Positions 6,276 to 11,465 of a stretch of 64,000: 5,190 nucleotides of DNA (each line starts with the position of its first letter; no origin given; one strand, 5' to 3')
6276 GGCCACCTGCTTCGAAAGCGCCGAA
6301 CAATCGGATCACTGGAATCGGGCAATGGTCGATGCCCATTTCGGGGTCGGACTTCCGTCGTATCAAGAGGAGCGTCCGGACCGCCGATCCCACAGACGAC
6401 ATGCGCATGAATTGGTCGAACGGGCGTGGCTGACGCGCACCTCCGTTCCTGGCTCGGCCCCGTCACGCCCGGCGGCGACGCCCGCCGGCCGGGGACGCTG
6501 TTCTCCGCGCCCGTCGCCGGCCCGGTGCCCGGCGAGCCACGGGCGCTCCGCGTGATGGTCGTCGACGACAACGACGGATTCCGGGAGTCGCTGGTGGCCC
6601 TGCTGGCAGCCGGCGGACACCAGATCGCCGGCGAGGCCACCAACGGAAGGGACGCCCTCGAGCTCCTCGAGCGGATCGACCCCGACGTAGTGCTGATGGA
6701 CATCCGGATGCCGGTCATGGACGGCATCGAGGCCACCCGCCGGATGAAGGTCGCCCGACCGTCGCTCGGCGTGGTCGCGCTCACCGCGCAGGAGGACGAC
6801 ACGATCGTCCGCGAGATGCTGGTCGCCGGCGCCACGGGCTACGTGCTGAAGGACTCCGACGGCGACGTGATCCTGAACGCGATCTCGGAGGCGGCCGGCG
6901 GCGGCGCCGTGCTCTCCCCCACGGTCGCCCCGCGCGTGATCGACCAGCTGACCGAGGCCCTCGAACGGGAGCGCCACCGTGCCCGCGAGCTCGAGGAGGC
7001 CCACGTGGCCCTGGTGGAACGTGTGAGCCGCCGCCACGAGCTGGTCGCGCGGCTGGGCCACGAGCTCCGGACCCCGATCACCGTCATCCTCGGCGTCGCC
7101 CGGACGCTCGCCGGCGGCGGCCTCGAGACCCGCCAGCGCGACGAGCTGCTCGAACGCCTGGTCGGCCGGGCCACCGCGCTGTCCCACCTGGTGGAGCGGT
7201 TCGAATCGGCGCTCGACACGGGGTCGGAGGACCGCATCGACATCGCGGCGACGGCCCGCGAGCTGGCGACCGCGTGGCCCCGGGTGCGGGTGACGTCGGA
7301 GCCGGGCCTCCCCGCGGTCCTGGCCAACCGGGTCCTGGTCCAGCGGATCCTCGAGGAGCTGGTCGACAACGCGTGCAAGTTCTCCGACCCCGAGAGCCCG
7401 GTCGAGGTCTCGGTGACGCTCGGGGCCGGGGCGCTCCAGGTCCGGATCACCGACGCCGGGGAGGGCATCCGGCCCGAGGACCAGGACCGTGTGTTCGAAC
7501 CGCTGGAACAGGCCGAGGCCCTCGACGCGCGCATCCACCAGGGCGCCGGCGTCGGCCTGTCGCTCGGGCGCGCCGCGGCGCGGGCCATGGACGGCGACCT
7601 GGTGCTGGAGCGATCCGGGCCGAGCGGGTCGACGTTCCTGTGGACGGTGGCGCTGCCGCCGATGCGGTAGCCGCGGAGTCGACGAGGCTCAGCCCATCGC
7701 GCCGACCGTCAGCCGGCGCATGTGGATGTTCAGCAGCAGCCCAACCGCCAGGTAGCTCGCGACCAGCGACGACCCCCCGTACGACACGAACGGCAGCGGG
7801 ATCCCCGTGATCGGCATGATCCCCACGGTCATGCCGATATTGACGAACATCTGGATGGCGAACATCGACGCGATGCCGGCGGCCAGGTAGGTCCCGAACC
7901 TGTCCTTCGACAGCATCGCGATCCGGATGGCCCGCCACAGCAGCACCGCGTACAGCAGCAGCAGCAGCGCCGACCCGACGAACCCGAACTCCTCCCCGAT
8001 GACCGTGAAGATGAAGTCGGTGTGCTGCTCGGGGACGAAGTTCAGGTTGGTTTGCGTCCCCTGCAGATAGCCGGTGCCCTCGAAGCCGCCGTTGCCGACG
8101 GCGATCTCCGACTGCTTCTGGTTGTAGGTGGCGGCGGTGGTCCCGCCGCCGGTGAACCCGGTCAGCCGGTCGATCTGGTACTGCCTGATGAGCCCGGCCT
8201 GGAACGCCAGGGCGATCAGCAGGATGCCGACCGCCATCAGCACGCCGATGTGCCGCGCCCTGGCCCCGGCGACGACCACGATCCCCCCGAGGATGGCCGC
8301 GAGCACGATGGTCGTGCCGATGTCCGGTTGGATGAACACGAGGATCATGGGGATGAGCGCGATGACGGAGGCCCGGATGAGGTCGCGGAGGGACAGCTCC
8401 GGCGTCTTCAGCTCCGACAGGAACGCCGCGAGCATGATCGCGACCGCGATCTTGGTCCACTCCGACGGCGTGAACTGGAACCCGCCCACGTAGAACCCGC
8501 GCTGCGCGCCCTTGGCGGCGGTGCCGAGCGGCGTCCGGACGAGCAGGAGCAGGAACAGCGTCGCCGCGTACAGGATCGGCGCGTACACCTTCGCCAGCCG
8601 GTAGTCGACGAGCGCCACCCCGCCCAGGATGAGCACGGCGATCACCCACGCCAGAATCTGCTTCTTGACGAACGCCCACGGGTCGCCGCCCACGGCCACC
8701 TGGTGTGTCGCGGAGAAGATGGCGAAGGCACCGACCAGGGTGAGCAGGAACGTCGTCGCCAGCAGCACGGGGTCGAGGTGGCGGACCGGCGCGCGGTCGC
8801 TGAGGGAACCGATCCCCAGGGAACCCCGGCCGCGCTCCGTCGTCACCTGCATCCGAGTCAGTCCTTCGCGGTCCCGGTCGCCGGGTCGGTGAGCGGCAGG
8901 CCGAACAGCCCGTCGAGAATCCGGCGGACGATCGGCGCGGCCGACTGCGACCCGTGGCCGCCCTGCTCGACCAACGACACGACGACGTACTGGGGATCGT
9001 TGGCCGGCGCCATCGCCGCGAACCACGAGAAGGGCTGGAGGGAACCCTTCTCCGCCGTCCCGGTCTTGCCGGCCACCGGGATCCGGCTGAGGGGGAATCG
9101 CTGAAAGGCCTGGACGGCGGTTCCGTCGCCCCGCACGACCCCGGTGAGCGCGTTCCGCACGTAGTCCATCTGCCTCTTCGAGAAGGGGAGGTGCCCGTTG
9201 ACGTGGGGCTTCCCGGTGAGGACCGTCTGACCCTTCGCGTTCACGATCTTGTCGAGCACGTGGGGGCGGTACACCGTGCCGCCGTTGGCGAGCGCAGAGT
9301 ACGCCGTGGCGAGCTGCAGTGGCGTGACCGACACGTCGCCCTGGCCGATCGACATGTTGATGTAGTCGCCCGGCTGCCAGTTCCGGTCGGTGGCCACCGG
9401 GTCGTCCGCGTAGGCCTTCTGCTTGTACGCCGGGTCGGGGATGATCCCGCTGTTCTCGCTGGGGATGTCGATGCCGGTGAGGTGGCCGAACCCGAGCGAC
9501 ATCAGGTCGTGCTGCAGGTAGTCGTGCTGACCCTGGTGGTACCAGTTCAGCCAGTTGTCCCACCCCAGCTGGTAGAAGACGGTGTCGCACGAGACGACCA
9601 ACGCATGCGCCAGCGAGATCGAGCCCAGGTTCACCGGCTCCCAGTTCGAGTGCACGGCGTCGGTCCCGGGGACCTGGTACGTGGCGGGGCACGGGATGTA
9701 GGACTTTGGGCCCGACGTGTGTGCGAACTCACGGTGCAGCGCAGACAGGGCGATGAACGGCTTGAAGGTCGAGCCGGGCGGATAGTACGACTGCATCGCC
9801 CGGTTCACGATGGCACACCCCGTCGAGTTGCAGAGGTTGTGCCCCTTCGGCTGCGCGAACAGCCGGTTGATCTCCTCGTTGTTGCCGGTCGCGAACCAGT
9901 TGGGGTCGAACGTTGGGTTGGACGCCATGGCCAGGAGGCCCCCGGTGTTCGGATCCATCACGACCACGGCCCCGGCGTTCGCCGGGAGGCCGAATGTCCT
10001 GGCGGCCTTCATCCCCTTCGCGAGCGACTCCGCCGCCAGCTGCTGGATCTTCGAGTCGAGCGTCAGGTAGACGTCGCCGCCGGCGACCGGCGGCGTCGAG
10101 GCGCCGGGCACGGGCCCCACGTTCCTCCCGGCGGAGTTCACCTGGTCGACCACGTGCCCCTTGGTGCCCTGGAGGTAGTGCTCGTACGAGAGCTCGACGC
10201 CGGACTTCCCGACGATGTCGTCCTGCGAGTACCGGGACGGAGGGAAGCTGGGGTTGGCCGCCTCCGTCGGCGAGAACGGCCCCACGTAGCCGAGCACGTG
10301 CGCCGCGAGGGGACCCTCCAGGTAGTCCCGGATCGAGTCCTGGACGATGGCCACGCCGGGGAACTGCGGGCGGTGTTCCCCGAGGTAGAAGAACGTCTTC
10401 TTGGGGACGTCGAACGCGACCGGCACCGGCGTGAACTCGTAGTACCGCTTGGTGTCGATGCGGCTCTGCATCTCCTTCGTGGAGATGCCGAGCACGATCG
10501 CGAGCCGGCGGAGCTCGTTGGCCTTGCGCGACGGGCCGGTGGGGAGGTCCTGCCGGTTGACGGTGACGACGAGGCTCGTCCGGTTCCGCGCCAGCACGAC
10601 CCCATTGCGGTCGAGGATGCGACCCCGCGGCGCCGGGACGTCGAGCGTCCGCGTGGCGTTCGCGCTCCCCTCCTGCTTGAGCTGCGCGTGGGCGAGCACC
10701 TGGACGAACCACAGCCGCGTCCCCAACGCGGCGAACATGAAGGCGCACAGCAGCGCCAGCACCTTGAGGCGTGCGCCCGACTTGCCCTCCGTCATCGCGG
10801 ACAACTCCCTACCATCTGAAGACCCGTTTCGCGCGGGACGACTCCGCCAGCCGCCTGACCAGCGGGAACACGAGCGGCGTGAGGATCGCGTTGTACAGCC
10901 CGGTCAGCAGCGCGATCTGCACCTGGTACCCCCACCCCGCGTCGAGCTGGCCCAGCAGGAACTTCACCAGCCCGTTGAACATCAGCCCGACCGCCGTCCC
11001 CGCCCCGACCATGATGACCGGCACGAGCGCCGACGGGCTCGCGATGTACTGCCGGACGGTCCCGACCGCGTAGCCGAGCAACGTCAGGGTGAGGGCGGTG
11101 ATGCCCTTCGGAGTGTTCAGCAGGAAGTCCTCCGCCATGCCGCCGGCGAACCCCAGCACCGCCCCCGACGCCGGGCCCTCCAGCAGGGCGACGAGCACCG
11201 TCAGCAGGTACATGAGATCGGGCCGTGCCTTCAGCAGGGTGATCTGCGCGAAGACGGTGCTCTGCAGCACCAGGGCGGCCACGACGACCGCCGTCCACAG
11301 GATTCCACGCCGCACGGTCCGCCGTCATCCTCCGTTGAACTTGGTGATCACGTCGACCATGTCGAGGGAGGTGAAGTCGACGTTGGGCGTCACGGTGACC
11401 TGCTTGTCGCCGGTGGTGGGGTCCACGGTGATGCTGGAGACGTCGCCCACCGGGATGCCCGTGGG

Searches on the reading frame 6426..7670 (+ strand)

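Call 38: search_protein_families(library=pfam, proteins=[window:6426-7670:+], max_evalue=0.00001)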
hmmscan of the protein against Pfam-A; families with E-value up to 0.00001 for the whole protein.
window:6426-7670:+ (414 aa): 4 families
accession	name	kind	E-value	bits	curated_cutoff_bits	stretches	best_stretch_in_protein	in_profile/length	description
PF00072.30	Response_reg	-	7.5e-26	90.9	30.2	1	43-153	1-110/111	Response regulator receiver domain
PF02518.31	HATPase_c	-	6.4e-20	72.1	26.4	1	302-410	3-109/111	Histidine kinase-, DNA gyrase B-, and HSP90-like ATPase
PF00512.31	HisKA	-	7.3e-09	36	26.9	1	203-259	2-57/66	His Kinase A (phospho-acceptor) domain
PF13581.12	HATPase_c_2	-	3.4e-06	27.5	27.4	1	277-379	11-103/127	Histidine kinase-like ATPase domain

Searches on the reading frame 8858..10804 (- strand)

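Call 38: search_protein_families(library=pfam, proteins=[window:8858-10804:-], max_evalue=0.00001)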
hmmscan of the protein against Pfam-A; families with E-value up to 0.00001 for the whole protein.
window:8858-10804:- (648 aa): 2 families
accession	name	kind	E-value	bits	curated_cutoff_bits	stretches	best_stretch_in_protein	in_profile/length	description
PF00905.27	Transpeptidase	-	4.9e-62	210.3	22.1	1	278-631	1-299/299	Penicillin binding protein transpeptidase domain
PF03717.20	PBP_dimer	-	4.4e-43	148.2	24.4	1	56-229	2-176/180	Penicillin-binding Protein dimerisation domain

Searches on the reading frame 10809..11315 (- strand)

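Call 38: search_protein_families(library=pfam, proteins=[window:10809-11315:-], max_evalue=0.00001)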
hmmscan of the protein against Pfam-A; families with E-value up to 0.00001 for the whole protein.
window:10809-11315:- (168 aa): 1 family
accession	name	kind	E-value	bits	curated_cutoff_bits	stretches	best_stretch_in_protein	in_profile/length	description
PF04093.17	MreD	-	6.3e-10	39.8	24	1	5-155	8-157/158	rod shape-determining protein MreD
